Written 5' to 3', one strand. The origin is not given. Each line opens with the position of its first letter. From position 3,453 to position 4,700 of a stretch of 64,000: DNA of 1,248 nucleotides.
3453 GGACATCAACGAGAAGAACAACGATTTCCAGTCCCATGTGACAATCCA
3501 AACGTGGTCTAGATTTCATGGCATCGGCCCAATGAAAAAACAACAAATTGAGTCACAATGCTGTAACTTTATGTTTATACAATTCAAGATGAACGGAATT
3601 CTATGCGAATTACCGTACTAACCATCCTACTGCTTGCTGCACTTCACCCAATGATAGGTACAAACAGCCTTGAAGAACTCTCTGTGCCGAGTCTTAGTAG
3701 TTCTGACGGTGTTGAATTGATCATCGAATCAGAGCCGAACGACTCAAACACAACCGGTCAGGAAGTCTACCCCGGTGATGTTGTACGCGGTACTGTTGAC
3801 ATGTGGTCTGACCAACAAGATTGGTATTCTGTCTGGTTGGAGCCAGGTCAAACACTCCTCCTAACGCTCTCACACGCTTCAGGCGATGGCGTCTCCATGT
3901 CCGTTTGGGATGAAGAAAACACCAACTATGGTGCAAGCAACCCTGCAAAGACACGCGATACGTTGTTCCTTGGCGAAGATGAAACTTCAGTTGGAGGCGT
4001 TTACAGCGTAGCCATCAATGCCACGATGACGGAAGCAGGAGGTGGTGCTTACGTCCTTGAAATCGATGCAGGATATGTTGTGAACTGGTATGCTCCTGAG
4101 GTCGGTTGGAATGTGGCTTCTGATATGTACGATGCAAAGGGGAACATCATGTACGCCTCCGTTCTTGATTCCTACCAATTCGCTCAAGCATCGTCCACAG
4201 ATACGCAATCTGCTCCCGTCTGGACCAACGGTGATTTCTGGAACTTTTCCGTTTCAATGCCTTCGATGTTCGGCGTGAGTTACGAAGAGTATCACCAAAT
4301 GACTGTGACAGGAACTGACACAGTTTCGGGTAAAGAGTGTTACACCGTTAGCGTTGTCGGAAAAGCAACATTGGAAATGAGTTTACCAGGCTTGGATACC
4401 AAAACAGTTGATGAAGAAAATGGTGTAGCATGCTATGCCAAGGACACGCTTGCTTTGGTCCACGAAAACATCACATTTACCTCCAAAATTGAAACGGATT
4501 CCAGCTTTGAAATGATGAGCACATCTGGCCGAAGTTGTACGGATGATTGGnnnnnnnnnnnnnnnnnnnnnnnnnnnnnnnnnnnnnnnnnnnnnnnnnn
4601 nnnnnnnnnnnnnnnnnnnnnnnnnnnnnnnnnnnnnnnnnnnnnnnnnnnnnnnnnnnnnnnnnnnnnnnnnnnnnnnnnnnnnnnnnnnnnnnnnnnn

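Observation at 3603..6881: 1092-aa surface protein with thrombospondin-3-like Ca-binding repeats, poly-Gly linkers and a Gln/Pro-rich cytoplasmic tail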

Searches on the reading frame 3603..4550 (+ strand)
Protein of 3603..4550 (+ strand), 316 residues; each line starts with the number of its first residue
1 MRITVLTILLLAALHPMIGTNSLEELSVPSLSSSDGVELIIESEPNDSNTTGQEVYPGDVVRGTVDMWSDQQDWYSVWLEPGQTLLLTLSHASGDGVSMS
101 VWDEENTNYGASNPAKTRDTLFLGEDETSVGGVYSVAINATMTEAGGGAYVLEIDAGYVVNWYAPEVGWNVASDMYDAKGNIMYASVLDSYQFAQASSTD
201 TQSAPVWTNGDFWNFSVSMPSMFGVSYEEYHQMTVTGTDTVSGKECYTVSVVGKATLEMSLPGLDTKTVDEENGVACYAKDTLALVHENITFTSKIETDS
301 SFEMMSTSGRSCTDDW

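Call 16: search_protein_families(library=pfam, proteins=[window:3603-4550:+], max_evalue=10)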
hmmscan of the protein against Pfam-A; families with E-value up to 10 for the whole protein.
window:3603-4550:+ (316 aa): 1 family
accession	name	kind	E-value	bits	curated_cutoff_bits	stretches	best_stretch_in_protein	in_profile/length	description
PF21347.3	DUF3108_like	-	0.032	14.5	27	1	156-188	168-199/199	DUF3108-like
